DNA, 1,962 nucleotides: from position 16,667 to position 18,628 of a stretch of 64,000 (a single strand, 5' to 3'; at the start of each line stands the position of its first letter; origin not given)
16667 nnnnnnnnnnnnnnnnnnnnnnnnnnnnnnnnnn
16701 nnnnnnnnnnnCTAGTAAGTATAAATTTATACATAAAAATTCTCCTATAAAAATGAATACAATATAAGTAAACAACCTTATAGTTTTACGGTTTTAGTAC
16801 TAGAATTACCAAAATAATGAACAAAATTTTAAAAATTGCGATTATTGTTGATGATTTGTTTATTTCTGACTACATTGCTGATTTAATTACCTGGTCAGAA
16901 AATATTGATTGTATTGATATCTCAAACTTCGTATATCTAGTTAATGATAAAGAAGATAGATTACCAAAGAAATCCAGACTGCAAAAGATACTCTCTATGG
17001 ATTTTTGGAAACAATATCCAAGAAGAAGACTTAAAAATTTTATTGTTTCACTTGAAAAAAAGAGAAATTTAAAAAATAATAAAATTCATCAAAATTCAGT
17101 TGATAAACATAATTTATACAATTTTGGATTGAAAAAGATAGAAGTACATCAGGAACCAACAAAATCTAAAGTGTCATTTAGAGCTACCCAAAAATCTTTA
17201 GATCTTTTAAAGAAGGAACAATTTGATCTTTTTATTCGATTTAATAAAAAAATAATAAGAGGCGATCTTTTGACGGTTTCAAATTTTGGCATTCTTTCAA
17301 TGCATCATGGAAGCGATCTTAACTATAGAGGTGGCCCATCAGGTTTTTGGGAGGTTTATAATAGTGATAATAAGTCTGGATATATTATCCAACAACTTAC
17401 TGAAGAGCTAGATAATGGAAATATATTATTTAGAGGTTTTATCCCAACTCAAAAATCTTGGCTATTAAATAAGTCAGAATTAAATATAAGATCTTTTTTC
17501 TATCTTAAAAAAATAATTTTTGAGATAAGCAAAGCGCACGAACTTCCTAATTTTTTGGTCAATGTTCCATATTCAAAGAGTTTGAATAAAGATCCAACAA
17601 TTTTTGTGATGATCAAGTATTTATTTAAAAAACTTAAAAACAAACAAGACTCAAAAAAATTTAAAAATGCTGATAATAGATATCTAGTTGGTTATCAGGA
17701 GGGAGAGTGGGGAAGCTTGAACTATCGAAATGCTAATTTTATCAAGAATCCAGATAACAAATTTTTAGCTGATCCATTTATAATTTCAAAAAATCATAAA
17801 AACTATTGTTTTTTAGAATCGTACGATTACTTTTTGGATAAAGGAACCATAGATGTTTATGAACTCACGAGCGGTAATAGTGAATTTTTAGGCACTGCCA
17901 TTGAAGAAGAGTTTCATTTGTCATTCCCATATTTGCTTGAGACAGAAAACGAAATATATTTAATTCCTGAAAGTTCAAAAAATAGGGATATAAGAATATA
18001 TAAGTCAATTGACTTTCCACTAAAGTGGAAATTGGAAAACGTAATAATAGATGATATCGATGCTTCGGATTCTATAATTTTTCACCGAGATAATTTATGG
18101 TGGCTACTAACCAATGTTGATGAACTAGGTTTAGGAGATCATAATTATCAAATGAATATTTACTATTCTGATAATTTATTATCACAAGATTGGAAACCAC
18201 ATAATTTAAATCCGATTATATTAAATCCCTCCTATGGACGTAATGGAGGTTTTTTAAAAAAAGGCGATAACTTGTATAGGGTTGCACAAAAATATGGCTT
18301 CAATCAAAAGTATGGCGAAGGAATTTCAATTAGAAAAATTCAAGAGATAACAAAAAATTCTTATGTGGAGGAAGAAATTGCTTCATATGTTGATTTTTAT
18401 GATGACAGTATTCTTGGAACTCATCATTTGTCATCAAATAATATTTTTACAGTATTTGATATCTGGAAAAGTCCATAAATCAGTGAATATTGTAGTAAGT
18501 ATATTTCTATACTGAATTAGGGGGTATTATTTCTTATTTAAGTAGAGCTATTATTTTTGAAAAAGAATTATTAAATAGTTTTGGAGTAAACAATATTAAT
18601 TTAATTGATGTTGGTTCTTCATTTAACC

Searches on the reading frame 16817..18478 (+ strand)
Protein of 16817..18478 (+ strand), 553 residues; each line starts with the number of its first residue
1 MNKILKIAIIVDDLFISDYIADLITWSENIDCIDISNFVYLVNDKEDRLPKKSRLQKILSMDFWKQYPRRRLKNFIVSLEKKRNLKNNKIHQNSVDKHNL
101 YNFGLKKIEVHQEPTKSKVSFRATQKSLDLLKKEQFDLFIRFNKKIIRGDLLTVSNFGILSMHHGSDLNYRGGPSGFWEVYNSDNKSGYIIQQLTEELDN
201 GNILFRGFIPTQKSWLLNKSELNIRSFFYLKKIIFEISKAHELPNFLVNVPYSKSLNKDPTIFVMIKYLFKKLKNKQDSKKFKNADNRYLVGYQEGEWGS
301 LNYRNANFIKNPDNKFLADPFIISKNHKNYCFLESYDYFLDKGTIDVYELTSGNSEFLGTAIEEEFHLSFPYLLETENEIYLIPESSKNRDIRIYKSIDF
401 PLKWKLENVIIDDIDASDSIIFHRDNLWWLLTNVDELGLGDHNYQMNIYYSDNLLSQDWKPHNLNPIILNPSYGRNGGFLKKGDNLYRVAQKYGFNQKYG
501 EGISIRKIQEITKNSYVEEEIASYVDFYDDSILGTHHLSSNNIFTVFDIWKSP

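Call 8: search_protein_families(library=ncbifam, proteins=[window:16817-18478:+], max_evalue=0.001)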
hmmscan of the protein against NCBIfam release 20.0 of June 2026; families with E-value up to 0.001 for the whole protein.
window:16817-18478:+ (553 aa): 2 families
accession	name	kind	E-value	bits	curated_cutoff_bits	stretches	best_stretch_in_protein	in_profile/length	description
TIGR00460.1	fmt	equivalog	1e-06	28.1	201.5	1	77-215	31-160/315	methionyl-tRNA formyltransferase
NF005414.0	PRK06988.1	equivalog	0.00069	18.7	316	1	134-206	76-149/311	formyltransferase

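Call 32: search_protein_families(library=pfam, proteins=[window:16817-18478:+], max_evalue=0.0001)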
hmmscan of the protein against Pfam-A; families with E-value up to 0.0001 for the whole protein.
window:16817-18478:+ (553 aa): 1 family
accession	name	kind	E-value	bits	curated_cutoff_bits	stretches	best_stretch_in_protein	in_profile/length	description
PF24793.1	GINT1_N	-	5.6e-43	147.5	27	1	314-523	57-267/304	Glucosamine inositolphosphorylceramide transferase 1, N-terminal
